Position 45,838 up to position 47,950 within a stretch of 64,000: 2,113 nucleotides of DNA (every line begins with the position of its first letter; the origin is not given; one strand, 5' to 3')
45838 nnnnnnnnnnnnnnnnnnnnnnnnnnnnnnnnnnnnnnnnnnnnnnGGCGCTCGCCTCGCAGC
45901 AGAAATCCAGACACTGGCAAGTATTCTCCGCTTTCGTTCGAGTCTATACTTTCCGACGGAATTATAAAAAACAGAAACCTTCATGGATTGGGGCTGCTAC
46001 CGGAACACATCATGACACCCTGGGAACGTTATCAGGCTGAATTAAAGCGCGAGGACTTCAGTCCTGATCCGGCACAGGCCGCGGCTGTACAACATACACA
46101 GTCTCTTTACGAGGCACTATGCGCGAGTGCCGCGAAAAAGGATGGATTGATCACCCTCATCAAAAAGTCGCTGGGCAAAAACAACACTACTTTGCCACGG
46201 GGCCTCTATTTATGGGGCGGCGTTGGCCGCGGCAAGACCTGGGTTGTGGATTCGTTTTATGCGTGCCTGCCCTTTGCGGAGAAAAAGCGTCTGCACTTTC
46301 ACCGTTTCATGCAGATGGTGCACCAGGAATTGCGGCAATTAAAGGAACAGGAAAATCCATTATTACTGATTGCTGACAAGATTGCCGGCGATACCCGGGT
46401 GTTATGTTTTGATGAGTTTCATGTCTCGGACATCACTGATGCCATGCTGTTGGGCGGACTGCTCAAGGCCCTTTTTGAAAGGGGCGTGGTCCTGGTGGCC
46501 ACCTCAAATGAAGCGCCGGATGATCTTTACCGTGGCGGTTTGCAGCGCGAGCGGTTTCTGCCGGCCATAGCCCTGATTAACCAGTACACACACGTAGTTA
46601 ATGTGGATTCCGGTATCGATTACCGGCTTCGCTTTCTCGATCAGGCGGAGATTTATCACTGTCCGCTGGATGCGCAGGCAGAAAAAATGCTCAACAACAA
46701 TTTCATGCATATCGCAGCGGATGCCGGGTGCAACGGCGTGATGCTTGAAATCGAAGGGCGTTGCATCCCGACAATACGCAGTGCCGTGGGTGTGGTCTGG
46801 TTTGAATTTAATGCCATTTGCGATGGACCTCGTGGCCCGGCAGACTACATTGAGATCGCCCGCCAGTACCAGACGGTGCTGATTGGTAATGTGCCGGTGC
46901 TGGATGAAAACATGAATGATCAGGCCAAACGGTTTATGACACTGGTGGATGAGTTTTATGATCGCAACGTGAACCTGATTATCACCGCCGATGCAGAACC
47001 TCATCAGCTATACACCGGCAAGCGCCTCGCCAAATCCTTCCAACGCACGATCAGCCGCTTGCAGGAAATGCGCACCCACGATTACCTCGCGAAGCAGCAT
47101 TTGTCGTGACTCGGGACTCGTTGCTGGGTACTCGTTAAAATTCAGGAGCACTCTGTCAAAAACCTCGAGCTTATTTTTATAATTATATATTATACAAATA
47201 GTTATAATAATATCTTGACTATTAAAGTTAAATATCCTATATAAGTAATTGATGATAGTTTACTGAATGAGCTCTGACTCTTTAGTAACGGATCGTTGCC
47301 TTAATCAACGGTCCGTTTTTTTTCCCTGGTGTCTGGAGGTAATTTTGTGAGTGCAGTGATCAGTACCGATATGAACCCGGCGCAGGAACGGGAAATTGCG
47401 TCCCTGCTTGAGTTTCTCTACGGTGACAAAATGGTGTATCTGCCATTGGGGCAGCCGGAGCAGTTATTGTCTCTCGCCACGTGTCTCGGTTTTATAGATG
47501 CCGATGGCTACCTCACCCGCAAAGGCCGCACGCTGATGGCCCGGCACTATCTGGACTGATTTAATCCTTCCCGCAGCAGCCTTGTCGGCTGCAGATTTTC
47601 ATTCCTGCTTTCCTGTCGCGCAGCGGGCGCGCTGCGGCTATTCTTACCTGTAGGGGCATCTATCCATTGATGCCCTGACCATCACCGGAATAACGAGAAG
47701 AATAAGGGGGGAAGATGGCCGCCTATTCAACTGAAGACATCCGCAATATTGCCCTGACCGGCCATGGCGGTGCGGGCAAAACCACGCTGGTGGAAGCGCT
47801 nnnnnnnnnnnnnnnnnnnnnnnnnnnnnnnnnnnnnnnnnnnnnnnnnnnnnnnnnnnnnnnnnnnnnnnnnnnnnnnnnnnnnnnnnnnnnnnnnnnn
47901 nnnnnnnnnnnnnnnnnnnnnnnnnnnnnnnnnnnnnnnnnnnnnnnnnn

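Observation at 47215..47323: Candidate small RNA with a near-perfect sigma-70 promoter and an intrinsic terminator in the zapE - EF-G2 gap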

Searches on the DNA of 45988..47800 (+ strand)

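Call 5: search_rna_families(source=window, start=47000, end=47800, threshold=evalue, max_evalue=10, show_alignments=3)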
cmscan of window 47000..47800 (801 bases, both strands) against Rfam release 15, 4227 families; matches with E-value up to 10: 4.
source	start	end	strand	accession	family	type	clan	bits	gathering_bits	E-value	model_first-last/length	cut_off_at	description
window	47245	47305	+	RF01642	ceN54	Gene; snRNA; snoRNA; CD-box;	-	18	60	0.46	1-68/68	no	Caenorhabditis snoRNA ceN54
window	47162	47210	+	RF01577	RNase_P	Gene; ribozyme;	CL00002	16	100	6.2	536-582/626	no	Plasmodium RNase_P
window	47209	47264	+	RF02189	ST7-OT4_3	Gene; lncRNA;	-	10.8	50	5.6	243-302/302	no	ST7 overlapping transcript 4 conserved region 3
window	47155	47198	-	RF02350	psRNA6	Gene; sRNA;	-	8.6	60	9.3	1-333/333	no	Nitrosomonas sRNA psRNA6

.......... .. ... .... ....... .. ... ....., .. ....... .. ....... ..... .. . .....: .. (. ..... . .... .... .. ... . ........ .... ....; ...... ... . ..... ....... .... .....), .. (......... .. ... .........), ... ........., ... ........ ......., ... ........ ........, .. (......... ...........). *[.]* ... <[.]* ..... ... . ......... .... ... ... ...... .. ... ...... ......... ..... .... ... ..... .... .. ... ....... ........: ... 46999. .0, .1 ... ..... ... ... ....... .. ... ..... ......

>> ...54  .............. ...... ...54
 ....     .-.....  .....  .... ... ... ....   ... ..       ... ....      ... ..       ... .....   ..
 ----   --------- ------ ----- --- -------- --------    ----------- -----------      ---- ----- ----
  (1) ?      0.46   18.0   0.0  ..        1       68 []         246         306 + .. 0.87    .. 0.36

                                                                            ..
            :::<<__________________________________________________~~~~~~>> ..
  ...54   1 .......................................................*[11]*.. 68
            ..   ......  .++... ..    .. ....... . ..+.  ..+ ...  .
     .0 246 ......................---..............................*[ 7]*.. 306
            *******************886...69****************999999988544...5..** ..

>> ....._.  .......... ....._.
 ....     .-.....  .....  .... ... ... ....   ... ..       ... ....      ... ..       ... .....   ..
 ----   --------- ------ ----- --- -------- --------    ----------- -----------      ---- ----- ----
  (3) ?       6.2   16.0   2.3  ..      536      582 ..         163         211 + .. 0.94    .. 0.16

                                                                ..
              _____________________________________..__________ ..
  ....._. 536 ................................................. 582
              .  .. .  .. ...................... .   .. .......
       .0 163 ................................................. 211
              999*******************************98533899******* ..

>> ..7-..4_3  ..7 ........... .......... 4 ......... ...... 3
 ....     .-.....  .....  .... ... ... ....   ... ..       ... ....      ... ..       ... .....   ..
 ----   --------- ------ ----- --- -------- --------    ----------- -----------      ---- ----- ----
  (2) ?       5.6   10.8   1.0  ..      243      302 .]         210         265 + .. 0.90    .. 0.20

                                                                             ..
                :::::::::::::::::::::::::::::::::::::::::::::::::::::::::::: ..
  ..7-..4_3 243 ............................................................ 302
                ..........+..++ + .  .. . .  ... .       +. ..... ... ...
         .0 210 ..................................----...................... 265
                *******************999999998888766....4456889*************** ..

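Call 61: build_rna_model(alignment_id=A7, structure=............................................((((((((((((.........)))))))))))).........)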
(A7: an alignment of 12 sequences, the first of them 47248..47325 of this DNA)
Model R1 built from alignment A7 (12 sequences, 86 columns); structure: as given.
model positions 77; base pairs 12; branch points 0; effective number of sequences 3.92; information 0.734 bits per position. Calibrated on 0.2 Mb of random sequence (short: E-values are rough).
structure used (alignment columns):
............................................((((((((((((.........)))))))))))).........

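Call 63: search_with_rna_model(model_id=R1, sources=[window, L001, L002, L003, L004, L005, L006, L007, L008, L009, L010, L011, L012, L013, L014, L015, L016, L017, L018, L019, L020, L021, L022, L023, L024, L025, L026, L027, L028, L029, L030, L031, L032, L033, L034, L035, L036, L037, L038, L039, L040, L041, L042, L043, L044, L045, L046, L047, L048, L049, L050, L051, L052, L053, L054, L055, L056, L057, L058, L059, L060, L061, L062, L063, L064, L065, L066, L067, L068, L069, L070, L071, L072, L073, L074, L075, L076, L077, L078, L079, L080, L081, L082, L083, L084, L085, L086, L087, L088, L089, L090, L091, L092, L093, L094, L095, L096, L097, L098, L099], max_evalue=1)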
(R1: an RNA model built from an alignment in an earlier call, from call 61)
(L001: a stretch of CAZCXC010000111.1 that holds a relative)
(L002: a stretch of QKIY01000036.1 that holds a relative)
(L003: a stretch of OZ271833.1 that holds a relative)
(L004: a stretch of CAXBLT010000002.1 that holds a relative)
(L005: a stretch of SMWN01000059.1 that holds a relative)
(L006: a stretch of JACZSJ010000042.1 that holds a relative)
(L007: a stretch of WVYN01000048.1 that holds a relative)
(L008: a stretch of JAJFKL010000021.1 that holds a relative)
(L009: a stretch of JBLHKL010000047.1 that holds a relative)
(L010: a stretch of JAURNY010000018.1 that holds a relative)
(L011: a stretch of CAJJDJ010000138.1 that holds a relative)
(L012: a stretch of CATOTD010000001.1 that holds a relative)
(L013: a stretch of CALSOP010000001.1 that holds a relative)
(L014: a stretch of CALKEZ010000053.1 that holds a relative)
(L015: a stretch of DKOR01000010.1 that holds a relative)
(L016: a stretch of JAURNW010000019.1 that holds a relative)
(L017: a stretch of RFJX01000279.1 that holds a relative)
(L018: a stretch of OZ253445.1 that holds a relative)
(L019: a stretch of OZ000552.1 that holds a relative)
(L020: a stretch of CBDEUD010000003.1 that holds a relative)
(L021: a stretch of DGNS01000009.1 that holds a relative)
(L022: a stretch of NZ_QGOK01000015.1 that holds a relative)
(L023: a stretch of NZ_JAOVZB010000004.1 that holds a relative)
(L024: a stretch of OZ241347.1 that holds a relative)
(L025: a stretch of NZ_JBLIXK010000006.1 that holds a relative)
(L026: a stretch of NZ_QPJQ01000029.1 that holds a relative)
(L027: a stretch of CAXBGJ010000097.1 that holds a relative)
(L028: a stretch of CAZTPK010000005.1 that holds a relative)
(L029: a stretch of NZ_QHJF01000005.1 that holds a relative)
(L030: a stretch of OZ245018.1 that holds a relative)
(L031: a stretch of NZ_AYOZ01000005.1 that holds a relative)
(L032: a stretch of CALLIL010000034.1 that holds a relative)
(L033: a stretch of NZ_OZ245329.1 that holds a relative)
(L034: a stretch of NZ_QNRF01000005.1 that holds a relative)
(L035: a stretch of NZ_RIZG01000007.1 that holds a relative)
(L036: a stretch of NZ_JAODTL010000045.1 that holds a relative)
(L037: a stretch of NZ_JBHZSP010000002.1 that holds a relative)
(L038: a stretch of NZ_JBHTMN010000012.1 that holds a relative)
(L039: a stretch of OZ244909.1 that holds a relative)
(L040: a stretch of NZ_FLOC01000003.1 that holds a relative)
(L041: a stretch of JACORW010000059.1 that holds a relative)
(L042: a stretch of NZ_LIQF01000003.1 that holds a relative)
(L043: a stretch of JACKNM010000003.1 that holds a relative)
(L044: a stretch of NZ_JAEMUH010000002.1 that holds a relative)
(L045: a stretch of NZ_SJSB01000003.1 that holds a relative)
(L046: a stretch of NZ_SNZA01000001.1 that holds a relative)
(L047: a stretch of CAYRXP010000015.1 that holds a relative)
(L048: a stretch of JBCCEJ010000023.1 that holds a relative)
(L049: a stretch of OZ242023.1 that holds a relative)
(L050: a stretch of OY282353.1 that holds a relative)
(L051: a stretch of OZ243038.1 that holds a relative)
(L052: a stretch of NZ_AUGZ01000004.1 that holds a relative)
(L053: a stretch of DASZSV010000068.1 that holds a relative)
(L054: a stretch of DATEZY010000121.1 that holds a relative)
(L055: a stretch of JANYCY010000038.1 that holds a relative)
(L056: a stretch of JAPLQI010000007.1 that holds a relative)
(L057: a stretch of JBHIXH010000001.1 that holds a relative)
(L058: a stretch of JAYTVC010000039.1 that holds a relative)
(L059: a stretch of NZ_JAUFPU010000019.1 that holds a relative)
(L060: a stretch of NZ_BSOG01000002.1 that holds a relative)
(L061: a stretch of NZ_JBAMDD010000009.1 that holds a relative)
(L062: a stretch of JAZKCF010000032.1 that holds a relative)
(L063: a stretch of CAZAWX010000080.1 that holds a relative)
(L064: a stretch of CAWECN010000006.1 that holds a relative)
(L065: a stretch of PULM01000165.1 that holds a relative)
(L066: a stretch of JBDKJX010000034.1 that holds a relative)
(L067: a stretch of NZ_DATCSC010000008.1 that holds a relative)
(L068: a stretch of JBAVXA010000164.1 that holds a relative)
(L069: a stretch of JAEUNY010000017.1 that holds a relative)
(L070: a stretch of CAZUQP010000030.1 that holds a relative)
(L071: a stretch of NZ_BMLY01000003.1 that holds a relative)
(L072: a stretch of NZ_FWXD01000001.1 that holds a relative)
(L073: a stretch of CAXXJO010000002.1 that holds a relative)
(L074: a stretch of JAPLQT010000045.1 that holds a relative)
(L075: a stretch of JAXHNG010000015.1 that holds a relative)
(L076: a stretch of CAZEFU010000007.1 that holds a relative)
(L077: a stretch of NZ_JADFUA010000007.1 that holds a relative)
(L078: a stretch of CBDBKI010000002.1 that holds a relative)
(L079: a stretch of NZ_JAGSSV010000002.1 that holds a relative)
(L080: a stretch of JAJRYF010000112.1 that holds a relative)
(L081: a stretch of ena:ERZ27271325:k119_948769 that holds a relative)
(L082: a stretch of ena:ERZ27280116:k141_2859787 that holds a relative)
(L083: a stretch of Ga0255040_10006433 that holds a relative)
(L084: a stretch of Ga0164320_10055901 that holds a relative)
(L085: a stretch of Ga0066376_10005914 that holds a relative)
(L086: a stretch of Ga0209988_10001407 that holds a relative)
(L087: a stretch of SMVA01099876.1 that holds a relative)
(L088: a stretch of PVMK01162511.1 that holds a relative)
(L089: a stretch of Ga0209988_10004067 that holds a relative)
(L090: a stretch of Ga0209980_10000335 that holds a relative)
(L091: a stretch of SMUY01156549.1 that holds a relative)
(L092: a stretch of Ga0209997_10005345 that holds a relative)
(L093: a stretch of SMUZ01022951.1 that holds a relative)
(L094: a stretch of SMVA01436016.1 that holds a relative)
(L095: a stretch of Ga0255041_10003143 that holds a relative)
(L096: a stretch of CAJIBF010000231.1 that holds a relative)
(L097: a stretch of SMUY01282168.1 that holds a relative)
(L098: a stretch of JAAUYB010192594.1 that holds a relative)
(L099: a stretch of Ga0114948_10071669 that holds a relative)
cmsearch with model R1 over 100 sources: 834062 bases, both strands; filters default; matches with E-value up to 1: 7.
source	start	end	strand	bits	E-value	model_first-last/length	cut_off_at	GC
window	47248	47325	+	81.9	2e-12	1-77/77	no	0.38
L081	199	275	+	79.8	4.9e-12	1-77/77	no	0.42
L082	154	231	+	71.7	1.8e-10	1-77/77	no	0.41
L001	5164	5247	+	57.3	1.1e-07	1-77/77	no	0.37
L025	3352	3413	-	23.3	0.35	16-77/77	no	0.35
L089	2737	2807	+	21.3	0.85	1-77/77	no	0.3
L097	2039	2109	+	21.3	0.85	1-77/77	no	0.3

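Call 64: search_with_rna_model(model_id=R1, sources=[L100, L101, L102, L103, L104, L105, L106, L107, L108, L109, L110, L111, L112, L113, L114, L115, L116, L117, L118, L119, L120, L121, L122, L123, L124, L125, L126, L127, L128, L129, L130, L131, L132, L133, L134, L135, L136, L137, L138, L139, L140, L141, L142, L143, L144, L145, L146, L147, L148, L149, L150, L151, L152, L153, L154, L155, L156, L157, L158, L159, L160, L161, L162, L163, L164, L165, L166, L167, L168, L169, L170, L171], max_evalue=1)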
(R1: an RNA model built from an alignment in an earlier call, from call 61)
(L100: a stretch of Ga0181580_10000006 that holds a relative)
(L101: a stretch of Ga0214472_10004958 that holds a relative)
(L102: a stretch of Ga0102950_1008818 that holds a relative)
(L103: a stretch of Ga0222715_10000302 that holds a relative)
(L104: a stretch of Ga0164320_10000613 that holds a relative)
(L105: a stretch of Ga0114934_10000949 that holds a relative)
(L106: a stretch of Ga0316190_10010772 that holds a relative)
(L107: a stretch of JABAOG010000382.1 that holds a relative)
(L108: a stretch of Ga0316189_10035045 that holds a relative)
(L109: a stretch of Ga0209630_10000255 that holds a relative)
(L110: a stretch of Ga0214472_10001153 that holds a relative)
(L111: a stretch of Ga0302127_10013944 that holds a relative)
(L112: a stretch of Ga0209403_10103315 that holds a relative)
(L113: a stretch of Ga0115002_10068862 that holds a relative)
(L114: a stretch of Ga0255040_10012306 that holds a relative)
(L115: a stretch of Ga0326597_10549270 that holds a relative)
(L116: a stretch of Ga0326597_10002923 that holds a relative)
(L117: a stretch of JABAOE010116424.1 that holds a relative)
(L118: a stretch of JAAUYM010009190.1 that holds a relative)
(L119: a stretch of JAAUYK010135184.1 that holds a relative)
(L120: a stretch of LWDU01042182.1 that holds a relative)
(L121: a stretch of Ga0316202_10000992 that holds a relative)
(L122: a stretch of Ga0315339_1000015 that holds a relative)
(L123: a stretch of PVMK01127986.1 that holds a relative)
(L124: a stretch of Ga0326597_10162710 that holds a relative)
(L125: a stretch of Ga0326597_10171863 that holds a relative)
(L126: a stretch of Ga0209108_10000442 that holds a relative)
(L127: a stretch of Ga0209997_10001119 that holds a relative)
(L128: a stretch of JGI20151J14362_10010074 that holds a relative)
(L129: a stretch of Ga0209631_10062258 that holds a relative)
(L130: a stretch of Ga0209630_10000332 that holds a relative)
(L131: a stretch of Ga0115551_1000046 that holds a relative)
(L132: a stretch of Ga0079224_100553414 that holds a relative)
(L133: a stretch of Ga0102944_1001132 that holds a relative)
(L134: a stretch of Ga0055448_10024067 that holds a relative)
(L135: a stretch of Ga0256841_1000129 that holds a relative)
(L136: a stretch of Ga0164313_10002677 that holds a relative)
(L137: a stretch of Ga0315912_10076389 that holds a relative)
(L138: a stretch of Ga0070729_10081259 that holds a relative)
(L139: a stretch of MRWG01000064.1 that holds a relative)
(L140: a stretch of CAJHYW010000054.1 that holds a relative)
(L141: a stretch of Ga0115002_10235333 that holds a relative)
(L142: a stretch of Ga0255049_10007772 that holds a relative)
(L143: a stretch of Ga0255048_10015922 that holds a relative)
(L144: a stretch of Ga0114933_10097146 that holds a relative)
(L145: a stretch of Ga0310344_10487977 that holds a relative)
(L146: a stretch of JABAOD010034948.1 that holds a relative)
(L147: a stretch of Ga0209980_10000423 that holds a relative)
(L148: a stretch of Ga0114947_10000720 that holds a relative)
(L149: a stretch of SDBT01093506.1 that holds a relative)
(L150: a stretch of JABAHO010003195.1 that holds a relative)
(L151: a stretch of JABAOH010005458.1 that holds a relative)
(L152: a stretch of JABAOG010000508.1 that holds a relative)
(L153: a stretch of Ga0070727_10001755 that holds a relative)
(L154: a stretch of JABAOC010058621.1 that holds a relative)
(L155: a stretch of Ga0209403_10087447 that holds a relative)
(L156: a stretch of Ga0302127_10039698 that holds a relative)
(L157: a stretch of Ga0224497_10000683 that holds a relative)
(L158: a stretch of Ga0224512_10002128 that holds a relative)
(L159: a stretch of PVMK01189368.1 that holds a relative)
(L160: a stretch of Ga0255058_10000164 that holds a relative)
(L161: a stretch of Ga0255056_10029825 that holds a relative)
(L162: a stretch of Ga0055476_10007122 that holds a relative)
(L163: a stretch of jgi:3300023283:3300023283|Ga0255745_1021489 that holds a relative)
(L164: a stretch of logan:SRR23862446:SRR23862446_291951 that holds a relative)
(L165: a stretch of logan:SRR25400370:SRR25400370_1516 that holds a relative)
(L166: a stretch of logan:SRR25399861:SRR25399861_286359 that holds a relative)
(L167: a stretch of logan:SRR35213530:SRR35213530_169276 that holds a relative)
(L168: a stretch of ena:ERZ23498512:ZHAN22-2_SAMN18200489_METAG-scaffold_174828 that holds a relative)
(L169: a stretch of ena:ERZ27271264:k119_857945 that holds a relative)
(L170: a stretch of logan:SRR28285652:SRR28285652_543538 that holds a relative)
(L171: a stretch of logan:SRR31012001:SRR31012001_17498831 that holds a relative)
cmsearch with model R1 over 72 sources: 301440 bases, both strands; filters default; matches with E-value up to 1: 8.
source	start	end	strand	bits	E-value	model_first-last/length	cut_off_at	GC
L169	1410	1487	+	81.9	7.2e-13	1-77/77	no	0.4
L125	1187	1262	+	77.8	4.4e-12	1-77/77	no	0.45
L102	1160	1236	+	76.9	6.4e-12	1-77/77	no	0.39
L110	2913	2988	+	76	9.8e-12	1-77/77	no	0.41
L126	2913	2988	+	75.5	1.2e-11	1-77/77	no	0.34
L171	1418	1489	+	74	2.3e-11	1-77/77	no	0.31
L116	54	128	+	73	3.6e-11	1-77/77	no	0.35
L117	130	209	+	53.7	1.8e-07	1-77/77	no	0.36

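Call 75: search_rna_families(sources=[L005, L085, L087, L095, L008, L011, L014, L003, L021, L057, L110, L126, L163, L165, L007, L171], threshold=gathering)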
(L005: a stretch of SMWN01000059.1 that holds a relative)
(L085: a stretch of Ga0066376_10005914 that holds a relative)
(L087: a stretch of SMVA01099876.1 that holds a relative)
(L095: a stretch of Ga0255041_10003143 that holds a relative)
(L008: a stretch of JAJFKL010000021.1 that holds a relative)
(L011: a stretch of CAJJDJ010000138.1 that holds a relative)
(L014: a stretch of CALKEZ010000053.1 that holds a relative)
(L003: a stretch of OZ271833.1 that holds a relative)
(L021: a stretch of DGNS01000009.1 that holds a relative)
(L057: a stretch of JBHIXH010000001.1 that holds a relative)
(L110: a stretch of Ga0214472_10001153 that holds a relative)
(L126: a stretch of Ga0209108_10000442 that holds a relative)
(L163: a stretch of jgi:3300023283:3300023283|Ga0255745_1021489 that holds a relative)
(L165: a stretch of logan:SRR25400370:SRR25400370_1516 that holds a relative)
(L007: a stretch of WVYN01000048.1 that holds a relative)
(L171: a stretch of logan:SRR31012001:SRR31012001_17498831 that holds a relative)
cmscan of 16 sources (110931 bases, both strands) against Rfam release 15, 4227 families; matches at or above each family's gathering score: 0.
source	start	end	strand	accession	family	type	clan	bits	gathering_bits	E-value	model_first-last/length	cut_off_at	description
